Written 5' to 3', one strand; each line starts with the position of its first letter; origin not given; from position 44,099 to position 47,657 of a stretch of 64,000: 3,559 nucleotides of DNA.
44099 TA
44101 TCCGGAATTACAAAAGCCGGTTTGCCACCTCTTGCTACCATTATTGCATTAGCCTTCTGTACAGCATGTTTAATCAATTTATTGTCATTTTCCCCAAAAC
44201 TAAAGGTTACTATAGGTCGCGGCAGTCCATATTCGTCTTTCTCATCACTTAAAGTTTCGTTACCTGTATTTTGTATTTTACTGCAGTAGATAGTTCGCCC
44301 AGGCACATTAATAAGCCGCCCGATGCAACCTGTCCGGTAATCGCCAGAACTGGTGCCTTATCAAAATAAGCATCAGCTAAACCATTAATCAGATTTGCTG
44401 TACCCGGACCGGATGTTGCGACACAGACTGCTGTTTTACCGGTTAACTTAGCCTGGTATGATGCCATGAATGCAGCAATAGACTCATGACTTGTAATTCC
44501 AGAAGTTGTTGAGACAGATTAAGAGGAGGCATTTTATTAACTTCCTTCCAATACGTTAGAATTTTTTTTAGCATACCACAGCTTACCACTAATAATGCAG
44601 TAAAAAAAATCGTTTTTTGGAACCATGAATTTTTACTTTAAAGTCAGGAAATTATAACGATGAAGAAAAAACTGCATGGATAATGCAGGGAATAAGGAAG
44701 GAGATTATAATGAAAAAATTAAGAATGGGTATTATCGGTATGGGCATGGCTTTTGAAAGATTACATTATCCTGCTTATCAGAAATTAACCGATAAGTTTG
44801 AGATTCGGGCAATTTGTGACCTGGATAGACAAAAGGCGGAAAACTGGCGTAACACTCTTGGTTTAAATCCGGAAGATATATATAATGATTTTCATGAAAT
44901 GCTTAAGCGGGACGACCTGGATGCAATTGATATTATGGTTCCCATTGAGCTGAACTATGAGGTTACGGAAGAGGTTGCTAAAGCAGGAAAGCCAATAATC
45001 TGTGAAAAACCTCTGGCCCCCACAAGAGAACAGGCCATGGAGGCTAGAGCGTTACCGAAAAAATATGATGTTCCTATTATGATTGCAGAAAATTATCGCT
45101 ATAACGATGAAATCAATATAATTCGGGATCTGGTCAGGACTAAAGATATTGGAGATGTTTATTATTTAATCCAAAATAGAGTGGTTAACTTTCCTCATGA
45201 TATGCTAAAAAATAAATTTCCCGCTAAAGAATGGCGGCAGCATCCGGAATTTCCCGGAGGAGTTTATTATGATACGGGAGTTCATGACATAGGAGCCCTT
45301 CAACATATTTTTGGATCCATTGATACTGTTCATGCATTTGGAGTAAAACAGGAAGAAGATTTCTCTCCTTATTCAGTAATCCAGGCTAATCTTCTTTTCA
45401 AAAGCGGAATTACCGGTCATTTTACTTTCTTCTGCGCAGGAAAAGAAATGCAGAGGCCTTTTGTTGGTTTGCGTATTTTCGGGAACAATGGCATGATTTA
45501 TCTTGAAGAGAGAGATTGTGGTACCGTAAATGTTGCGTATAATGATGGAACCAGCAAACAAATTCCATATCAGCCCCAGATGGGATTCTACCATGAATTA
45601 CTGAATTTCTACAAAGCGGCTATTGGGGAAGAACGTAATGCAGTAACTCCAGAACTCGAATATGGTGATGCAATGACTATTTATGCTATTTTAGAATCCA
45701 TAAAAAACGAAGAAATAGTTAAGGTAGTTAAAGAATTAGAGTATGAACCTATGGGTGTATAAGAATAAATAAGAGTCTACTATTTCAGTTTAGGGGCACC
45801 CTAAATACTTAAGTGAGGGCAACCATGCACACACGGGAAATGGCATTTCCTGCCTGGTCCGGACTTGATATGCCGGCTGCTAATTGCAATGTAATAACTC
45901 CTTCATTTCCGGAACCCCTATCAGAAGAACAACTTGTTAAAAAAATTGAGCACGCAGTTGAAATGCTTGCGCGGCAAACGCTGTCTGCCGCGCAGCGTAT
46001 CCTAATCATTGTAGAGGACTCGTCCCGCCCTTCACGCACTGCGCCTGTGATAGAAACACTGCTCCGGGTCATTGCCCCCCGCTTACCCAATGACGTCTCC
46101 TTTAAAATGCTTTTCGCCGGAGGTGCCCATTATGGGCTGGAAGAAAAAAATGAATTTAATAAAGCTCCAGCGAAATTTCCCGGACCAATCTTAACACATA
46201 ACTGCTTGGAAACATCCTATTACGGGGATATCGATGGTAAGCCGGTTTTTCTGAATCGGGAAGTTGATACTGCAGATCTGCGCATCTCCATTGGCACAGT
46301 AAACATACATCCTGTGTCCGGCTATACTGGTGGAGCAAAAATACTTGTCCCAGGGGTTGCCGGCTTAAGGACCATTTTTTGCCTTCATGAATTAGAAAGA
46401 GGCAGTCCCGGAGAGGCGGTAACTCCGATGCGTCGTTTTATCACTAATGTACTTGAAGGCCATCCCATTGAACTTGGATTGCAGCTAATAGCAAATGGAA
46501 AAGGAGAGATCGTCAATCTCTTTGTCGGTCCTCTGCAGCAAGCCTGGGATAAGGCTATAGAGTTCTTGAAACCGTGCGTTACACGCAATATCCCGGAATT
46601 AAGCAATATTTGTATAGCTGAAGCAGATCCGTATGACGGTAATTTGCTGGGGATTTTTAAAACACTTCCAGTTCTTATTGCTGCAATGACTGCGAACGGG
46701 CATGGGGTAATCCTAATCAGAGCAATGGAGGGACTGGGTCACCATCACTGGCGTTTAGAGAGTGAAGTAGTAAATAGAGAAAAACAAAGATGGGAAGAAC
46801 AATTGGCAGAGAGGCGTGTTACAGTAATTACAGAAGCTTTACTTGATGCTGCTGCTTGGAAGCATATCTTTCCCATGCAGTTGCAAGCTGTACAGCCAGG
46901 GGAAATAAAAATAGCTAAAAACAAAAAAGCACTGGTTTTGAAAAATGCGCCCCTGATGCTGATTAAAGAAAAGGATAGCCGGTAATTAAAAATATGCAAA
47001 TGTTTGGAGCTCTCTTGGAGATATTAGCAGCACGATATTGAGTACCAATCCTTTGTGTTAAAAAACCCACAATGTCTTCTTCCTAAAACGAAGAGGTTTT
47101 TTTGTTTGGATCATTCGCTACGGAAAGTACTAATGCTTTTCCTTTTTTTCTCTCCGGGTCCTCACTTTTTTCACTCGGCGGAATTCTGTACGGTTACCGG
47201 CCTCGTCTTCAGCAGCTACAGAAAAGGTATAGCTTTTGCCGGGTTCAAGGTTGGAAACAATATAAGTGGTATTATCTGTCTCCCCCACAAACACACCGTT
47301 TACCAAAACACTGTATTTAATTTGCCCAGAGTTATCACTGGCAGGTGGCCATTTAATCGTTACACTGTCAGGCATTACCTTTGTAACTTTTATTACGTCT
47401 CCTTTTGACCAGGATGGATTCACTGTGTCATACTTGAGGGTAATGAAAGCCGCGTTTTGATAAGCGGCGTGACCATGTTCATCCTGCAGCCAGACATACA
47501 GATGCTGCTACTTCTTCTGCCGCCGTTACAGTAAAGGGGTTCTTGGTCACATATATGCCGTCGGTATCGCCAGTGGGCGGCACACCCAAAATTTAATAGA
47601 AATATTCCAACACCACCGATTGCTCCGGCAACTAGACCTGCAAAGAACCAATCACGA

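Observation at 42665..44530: Gene-decay island: three unrelated enzyme pseudogene fragments packed around one intact small membrane gene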

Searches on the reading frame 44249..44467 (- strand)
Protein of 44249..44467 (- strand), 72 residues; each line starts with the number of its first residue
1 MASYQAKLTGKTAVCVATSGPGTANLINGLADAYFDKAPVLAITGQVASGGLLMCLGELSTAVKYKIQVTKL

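Call 4: search_protein_families(library=pfam, proteins=[window:44249-44467:-], max_evalue=0.1)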
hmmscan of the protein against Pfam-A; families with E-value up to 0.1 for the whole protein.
window:44249-44467:- (72 aa): 2 families
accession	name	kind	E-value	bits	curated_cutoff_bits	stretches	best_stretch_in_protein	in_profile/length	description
PF02776.23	TPP_enzyme_N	-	1.9e-14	53.9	26.8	1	1-50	54-103/119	Thiamine pyrophosphate enzyme, N-terminal TPP binding domain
PF02775.26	TPP_enzyme_C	-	0.0042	17.3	21.9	1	36-70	45-76/151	Thiamine pyrophosphate enzyme, C-terminal TPP binding domain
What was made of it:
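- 44259..44320 (-): TPP-enzyme pseudogene, a short piece of the C-terminal (PP) domain (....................). TPP_enzyme_C E 0.0042 (call 4).
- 44322..44494 (-): TPP-enzyme pseudogene, a piece of the N-terminal (PYR) domain. It is joined in frame to the C-domain piece by a net 972-bp deletion (973 bp lost, 1 nt filler at 44321). TPP_enzyme_N E 1.9e-14 (call 4).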

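Call 5: search_protein_families(library=ncbifam, proteins=[window:44249-44467:-], max_evalue=0.1)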
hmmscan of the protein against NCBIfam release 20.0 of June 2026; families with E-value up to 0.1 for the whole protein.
window:44249-44467:- (72 aa): 49 families (the best 25 are shown)
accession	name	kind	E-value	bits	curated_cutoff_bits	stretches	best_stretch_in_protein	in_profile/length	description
NF006524.0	PRK08978.1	equivalog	8e-17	60.7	738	1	4-49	56-101/548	acetolactate synthase 2 catalytic subunit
NF004919.0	PRK06276.1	equivalog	1.6e-15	56.4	866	1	5-48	57-100/582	acetolactate synthase large subunit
TIGR00118.1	acolac_lg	equivalog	2.2e-15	56.1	538.35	1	2-49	54-101/557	biosynthetic-type acetolactate synthase large subunit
NF006129.0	PRK08273.1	equivalog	6.3e-15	54.3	724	1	1-49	57-105/598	thiamine pyrophosphate-requiring protein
NF004710.0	PRK06048.1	equivalog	8.5e-15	54.2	976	1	3-49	62-108/561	acetolactate synthase large subunit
NF006187.0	PRK08322.1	equivalog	8.5e-15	54.2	509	1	1-48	54-101/548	acetolactate synthase large subunit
NF005040.0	PRK06457.1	equivalog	1.8e-14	53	788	1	2-49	55-102/549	pyruvate dehydrogenase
TIGR02720.1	pyruv_oxi_spxB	equivalog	2e-14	52.9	637.85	1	2-52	54-104/575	pyruvate oxidase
NF006377.0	PRK08611.1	equivalog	2.1e-14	53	742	1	2-50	59-107/576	pyruvate oxidase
NF005860.0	PRK07789.1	equivalog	4.9e-14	51.6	881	1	4-50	90-136/615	acetolactate synthase large subunit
NF006378.0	PRK08617.1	equivalog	9.5e-14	50.6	510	1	1-48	60-107/556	acetolactate synthase AlsS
NF005039.0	PRK06456.1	equivalog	2.1e-13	49.6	868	1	5-52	62-109/572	acetolactate synthase large subunit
NF005651.0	PRK07418.1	subfamily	4.6e-13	48.2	942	1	5-48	79-122/617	acetolactate synthase large subunit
NF005228.0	PRK06725.1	equivalog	5.6e-13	47.9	991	1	5-49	72-116/571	acetolactate synthase large subunit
NF006016.1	PRK08155.1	equivalog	6.1e-13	48.1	870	1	1-50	56-105/554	acetolactate synthase large subunit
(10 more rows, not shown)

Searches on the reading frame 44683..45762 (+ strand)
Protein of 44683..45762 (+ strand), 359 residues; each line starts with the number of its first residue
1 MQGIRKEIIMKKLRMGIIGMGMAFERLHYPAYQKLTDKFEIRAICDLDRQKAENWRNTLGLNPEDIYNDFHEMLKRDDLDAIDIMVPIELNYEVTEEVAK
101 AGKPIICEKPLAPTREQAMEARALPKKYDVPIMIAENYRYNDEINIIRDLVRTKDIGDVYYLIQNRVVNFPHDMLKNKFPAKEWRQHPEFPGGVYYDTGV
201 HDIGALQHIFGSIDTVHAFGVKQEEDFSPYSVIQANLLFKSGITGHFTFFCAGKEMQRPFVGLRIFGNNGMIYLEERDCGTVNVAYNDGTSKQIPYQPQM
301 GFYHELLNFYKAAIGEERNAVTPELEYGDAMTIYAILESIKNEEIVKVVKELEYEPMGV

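Call 8: find_related_loci(query=window:44683-45762:+, collection=genome_contigs, flank=10000)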
Query window:44683-45762:+ (359 aa) in genome_contigs; peptide patterns used: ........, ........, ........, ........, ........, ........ (x = any residue, [..] = any of these).
93 stretches matched a pattern; 45 encode a relative of the query (tblastn E <= 1e-3); 45 distinct loci.
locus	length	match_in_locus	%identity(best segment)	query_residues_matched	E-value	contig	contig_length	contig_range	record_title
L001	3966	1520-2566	81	6-354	0e+0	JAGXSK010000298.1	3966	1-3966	MAG: Clostridia bacterium isolate CROMO_A_192 c_000000848868, whole genome shotgun sequence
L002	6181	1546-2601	76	5-356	0e+0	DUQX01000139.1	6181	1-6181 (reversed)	MAG TPA_asm: Bacillota bacterium isolate AS08sgBPME_442 298594_AS08, whole genome shotgun sequence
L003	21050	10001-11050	74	10-359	0e+0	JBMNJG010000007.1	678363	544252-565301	MAG: Limnochordia bacterium isolate SBF912LR0HQ0069 contig_39700, whole genome shotgun sequence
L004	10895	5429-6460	76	14-357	0e+0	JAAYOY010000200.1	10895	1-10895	MAG: Bacillota bacterium isolate AS22ysBPME_12 159636_AS22, whole genome shotgun sequence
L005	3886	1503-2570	70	1-356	0e+0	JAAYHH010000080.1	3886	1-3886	MAG: Bacillota bacterium isolate AS09scLD_362 114129_AS09, whole genome shotgun sequence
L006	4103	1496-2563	69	1-356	0e+0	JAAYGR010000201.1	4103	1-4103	MAG: Bacillota bacterium isolate AS09scLD_252 194789_AS09, whole genome shotgun sequence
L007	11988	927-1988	67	6-359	8e-174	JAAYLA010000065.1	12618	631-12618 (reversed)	MAG: Bacillota bacterium isolate AS15tlH2ME_115 17374_AS15, whole genome shotgun sequence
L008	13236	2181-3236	69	6-356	2e-173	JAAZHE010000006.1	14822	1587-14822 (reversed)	MAG: Bacillota bacterium isolate AS15tlH2ME_178 3234_AS15, whole genome shotgun sequence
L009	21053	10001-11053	66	10-356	1e-160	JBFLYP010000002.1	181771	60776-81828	MAG: Bacillota bacterium isolate MAG088 MAG088_2, whole genome shotgun sequence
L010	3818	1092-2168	64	4-357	6e-166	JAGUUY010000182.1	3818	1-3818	MAG: Bacillota bacterium isolate DeMMO5_7 c_000000009094, whole genome shotgun sequence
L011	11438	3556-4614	65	8-356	2e-159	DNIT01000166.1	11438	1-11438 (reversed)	MAG TPA_asm: Pelotomaculum sp. isolate UBA10960 contig_7775, whole genome shotgun sequence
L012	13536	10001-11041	65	10-356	8e-158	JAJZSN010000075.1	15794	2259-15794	MAG: Bacillota bacterium isolate SKS3.bin3 NODE_5881_length_15794_cov_1.945618, whole genome shotgun sequence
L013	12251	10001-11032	63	8-351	6e-157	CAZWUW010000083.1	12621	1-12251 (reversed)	MAG TPA_asm: uncultured Eubacteriales bacterium isolate SRP302447_co1_816 genome assembly, contig: NODE_13319_length_126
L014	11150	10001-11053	62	5-355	2e-155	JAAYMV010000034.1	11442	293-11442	MAG: Bacillota bacterium isolate AS20ysBPTH_50 18377_AS20, whole genome shotgun sequence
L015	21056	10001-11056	65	10-357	2e-154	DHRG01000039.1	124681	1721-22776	MAG TPA_asm: Peptococcaceae bacterium UBA5318 UBA5318_contig_696, whole genome shotgun sequence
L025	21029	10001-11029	77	14-354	0e+0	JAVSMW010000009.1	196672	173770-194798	MAG: Thermincola sp. isolate NRBC_bin_10V2 Thermincola_NRBC_Contig_09, whole genome shotgun sequence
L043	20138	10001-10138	83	230-275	8e-19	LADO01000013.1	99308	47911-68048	MAG: Peptococcaceae bacterium BRH_c4b BRHa_1004684, whole genome shotgun sequence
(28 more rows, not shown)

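Call 20: search_protein_families(library=pfam, proteins=[L025:8239-9915:-, L043:8302-9987:+, L043:7740-8372:+, L043:7349-7759:+, window:44683-45762:+], max_evalue=0.001)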
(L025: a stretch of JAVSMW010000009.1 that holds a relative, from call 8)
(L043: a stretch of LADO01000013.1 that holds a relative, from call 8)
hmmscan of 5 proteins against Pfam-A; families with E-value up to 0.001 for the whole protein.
L025:8239-9915:- (558 aa): 3 families
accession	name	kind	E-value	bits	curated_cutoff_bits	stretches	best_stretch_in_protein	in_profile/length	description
PF02776.23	TPP_enzyme_N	-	2.6e-36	124.5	26.8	1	30-146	2-119/119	Thiamine pyrophosphate enzyme, N-terminal TPP binding domain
PF02775.26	TPP_enzyme_C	-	9e-33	113.6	21.9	1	402-547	1-151/151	Thiamine pyrophosphate enzyme, C-terminal TPP binding domain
PF00205.28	TPP_enzyme_M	-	2.9e-18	66.3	30.4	1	219-341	2-136/137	Thiamine pyrophosphate enzyme, central domain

L043:8302-9987:+ (561 aa): 5 families
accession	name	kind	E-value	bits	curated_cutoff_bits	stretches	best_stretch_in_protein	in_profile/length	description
PF05199.19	GMC_oxred_C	-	5.6e-23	82.5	24.6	1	435-545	4-139/139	GMC oxidoreductase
PF00732.25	GMC_oxred_N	-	5.5e-20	72.6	23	1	120-343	22-216/218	GMC oxidoreductase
PF01266.30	DAO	-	6.4e-07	29.7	27.9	1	51-85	1-35/353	FAD dependent oxidoreductase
PF00890.30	FAD_binding_2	-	5.5e-06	26.3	20.4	1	51-92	1-42/414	FAD binding domain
PF13450.12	NAD_binding_8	-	0.00029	21.5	21.9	1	54-82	1-29/68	NAD(P)-binding Rossmann-like domain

L043:7740-8372:+ (210 aa): 1 family
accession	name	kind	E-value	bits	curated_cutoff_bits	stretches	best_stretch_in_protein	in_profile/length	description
PF13618.11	Gluconate_2-dh3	-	4e-20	73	23.4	1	52-183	2-135/135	Gluconate 2-dehydrogenase subunit 3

L043:7349-7759:+ (136 aa): 0 families

window:44683-45762:+ (359 aa): 3 families
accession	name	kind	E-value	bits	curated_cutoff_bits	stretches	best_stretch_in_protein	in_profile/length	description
PF01408.29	GFO_IDH_MocA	-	4.6e-21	76.2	24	1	13-134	1-118/120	Oxidoreductase family, NAD-binding Rossmann fold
PF22725.1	GFO_IDH_MocA_C3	-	9.5e-15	55.1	27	1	147-272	4-123/124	GFO/IDH/MocA C-terminal domain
PF02894.22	GFO_IDH_MocA_C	-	4.7e-11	43.3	22.9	1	149-347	2-217/218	Oxidoreductase family, C-terminal alpha/beta domain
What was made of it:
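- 44710..45762 (+): Intact Gfo/Idh/MocA oxidoreductase gene. It is the divergent partner of the TPP gene and survives in all relatives. PF01408, PF22725 and PF02894 (call 20).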

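Call 21: search_protein_families(library=ncbifam, proteins=[L025:8239-9915:-, L043:8302-9987:+, L043:7740-8372:+, window:44683-45762:+], max_evalue=0.00001)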
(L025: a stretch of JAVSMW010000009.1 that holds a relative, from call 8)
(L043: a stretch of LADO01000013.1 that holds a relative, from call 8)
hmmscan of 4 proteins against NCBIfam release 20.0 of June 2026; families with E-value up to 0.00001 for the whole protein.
L025:8239-9915:- (558 aa): 54 families (the best 25 are shown)
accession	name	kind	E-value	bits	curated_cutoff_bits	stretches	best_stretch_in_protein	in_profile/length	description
NF006377.0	PRK08611.1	equivalog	2.3e-111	373.2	742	1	28-555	3-537/576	pyruvate oxidase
NF005040.0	PRK06457.1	equivalog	5.9e-93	312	788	1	30-551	3-520/549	pyruvate dehydrogenase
NF006187.0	PRK08322.1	equivalog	7.8e-93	311.8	509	1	30-550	3-529/548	acetolactate synthase large subunit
NF006591.0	PRK09124.1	equivalog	1.4e-90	304.3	792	1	29-553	3-533/574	ubiquinone-dependent pyruvate dehydrogenase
NF005114.0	PRK06546.1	equivalog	1.6e-86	291.1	893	1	30-552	4-532/578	pyruvate dehydrogenase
NF006129.0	PRK08273.1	equivalog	9.7e-85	284.9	724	1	29-551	3-547/598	thiamine pyrophosphate-requiring protein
NF006378.0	PRK08617.1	equivalog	7.1e-81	272.2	510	1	28-550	7-539/556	acetolactate synthase AlsS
TIGR00118.1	acolac_lg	equivalog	1.2e-80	271.6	538.35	1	30-551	2-536/557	biosynthetic-type acetolactate synthase large subunit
NF005712.0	PRK07524.1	subfamily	7.3e-78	262.3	500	1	29-551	3-531/536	5-guanidino-2-oxopentanoate decarboxylase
NF006052.0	PRK08199.1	subfamily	1.4e-75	254.7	539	1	27-552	6-540/559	thiamine pyrophosphate protein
TIGR02720.1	pyruv_oxi_spxB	equivalog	6.4e-75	252.6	637.85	1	33-551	3-533/575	pyruvate oxidase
NF004919.0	PRK06276.1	equivalog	1.2e-74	251.7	866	1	31-552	3-541/582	acetolactate synthase large subunit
NF004710.0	PRK06048.1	equivalog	4.1e-74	250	976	1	26-551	5-539/561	acetolactate synthase large subunit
NF006524.0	PRK08978.1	equivalog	2.1e-73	247.5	738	1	32-551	4-526/548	acetolactate synthase 2 catalytic subunit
NF006122.0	PRK08266.1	subfamily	7.6e-73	245.8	571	1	28-551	3-526/543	hypothetical protein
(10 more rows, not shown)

L043:8302-9987:+ (561 aa): 7 families
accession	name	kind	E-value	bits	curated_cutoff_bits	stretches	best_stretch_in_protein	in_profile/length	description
TIGR03970.1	mycofact_MftG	equivalog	1.1e-23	84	387.45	2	50-370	1-318/487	mycofactocin dehydrogenase MftG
NF002550.0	PRK02106.1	subfamily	5e-20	71.5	605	2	48-175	4-136/563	choline dehydrogenase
NF058674.1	CholsOxChoxAB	equivalog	1.2e-18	66.9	850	1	482-553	462-533/535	cholesterol oxidase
TIGR01810.1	betA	equivalog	1.1e-16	60.6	732.1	0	493-553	466-527/532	choline dehydrogenase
TIGR02462.1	pyranose_ox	equivalog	4.6e-16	58.8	544.9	1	428-554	412-545/548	pyranose oxidase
TIGR04542.1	GMC_mycofac_2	equivalog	2.1e-14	53.4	400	1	51-148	1-96/425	mycofactocin system GMC family oxidoreductase MftG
NF005510.0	PRK07121.1-3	subfamily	5.3e-06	25.5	481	0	260-311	189-242/492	FAD-binding protein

L043:7740-8372:+ (210 aa): 0 families

window:44683-45762:+ (359 aa): 9 families
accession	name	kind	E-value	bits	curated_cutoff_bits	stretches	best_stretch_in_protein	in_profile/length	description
TIGR04380.1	myo_inos_iolG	equivalog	6.6e-29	100.8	355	1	12-346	1-329/330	inositol 2-dehydrogenase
NF040723.1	UDP-GlcNAcDh_Arch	equivalog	1.8e-24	86.8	450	1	13-312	1-273/302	UDP-N-acetylglucosamine 3-dehydrogenase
NF041392.1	XylDh_Gfo6_Halo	equivalog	7e-22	77.7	350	1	11-348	15-350/350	D-xylose 1-dehydrogenase Gfo6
NF052479.1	LevoglcsnDh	equivalog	6.9e-20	71.1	650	1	10-219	1-211/386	levoglucosan dehydrogenase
NF008607.0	PRK11579.1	subfamily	1e-14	54.3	330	1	11-216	3-195/346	oxidoreductase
NF058563.1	BT_2159_fam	equivalog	1e-10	41.2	650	1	14-247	2-220/350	disaccharide 3-dehydrogenase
NF052679.1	InsChiInosDhIolG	equivalog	2.8e-10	39.7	540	1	13-159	3-148/343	bifunctional inositol 2-dehydrogenase/D-chiro-inositol 1-dehydrogenase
NF007574.0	PRK10206.1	equivalog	1.7e-08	33.9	352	1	15-238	5-215/345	oxidoreductase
NF058561.1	BT_2158_fam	equivalog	7.4e-06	24.8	750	0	37-160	55-178/487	glycoside 3-dehydrogenase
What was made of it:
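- Closest known: Biosynthetic acetolactate synthase large subunit IlvB. Different: The best model is pyruvate oxidase PRK08611, at 373 bits against a cut-off of 742 (call 21).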

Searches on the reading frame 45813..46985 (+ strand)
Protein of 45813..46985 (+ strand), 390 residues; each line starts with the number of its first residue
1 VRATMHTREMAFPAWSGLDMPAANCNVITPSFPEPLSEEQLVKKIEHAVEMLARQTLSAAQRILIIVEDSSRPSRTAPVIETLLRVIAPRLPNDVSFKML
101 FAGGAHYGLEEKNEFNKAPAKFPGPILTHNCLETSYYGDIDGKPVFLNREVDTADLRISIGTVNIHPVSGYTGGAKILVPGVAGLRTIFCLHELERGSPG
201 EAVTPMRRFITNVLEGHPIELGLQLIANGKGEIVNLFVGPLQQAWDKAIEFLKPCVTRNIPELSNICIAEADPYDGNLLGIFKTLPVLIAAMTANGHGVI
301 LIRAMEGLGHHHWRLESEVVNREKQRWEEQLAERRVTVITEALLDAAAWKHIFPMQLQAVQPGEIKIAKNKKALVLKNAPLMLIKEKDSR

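Call 20: search_protein_families(library=pfam, proteins=[window:45813-46985:+], max_evalue=0.001)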
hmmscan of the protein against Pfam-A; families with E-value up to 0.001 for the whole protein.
window:45813-46985:+ (390 aa): 1 family
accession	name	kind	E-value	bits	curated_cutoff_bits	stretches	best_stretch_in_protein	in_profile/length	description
PF09861.14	Lar_N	-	9.6e-23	80.9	23.3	1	25-200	16-200/204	Lactate racemase N-terminal domain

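Call 21: search_protein_families(library=ncbifam, proteins=[window:45813-46985:+], max_evalue=0.00001)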
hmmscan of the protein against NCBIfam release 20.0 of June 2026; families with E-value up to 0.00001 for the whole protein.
window:45813-46985:+ (390 aa): 4 families
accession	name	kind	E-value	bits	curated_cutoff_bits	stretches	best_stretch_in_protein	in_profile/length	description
NF052593.1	NPN_racem_MAR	equivalog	1.4e-34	119.4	500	1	24-315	18-325/415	nickel-dependent malate racemase, LarAH6 family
NF052595.1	NPN_LarAH5_MAR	equivalog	9.5e-27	94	462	1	24-314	19-323/415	nickel-dependent malate racemase, LarAH5 family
NF033504.2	Ni_dep_LarA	equivalog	3.2e-25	88.7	460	1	26-317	22-330/422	nickel-dependent lactate racemase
NF052525.1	NPN_LarAH10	equivalog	3.8e-21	75.3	540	1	40-313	39-334/426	NPN-dependent 2-hydroxyacid racemase, LarAH10 family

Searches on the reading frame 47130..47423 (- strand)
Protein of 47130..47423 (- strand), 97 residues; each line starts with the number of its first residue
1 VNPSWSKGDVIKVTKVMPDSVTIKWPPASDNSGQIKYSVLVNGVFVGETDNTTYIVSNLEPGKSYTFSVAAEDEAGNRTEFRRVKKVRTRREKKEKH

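Call 20: search_protein_families(library=pfam, proteins=[window:47130-47423:-], max_evalue=0.001)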
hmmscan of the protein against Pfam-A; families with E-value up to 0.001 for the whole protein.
window:47130-47423:- (97 aa): 3 families
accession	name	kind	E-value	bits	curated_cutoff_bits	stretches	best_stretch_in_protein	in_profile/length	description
PF00041.27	fn3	-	8.9e-11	42.3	25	1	11-80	6-77/84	Fibronectin type III domain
PF16656.11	Pur_ac_phosph_N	-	0.00035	21.5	30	0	40-76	55-86/93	Purple acid Phosphatase, N-terminal domain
PF11008.14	DUF2846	-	0.00054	20.4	34.3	1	36-69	23-55/92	Protein of unknown function (DUF2846)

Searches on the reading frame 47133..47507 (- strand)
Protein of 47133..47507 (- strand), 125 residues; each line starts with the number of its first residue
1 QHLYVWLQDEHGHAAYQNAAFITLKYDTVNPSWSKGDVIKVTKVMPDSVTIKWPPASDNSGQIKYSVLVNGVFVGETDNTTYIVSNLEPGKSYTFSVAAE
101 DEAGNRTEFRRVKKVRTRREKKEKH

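Call 66: search_protein_representatives(protein=window:47133-47507:-)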
Query: 125 residues. Proteins with E-value up to 0.001 (for the whole library): 11623; up to 1e-10: 3825; up to 1e-30: 537. The best 150 are listed.
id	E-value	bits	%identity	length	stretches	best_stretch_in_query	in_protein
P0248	1.9e-186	625.3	32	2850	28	40-116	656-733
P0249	8.4e-158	532.8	34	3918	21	27-109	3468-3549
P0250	1.4e-138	470.8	33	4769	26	19-106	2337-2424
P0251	6.6e-138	468.6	29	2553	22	27-117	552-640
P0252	1.7e-133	454.4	30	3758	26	22-111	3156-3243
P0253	3.8e-130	443.5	27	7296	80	39-100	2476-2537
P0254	2.7e-107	369.8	30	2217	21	27-117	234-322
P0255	6.0e-107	368.7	31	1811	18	48-117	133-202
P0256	1.7e-99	344.6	32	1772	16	38-118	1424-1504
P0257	2.9e-96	334.2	38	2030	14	26-107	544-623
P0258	3.9e-96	333.8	31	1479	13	21-119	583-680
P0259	1.2e-92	322.5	33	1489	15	27-117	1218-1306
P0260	4.0e-91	317.6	31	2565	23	39-109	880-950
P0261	1.6e-90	315.6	36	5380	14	25-107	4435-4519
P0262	2.2e-89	312.0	34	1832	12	26-108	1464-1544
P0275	1.9e-79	279.9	31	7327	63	39-105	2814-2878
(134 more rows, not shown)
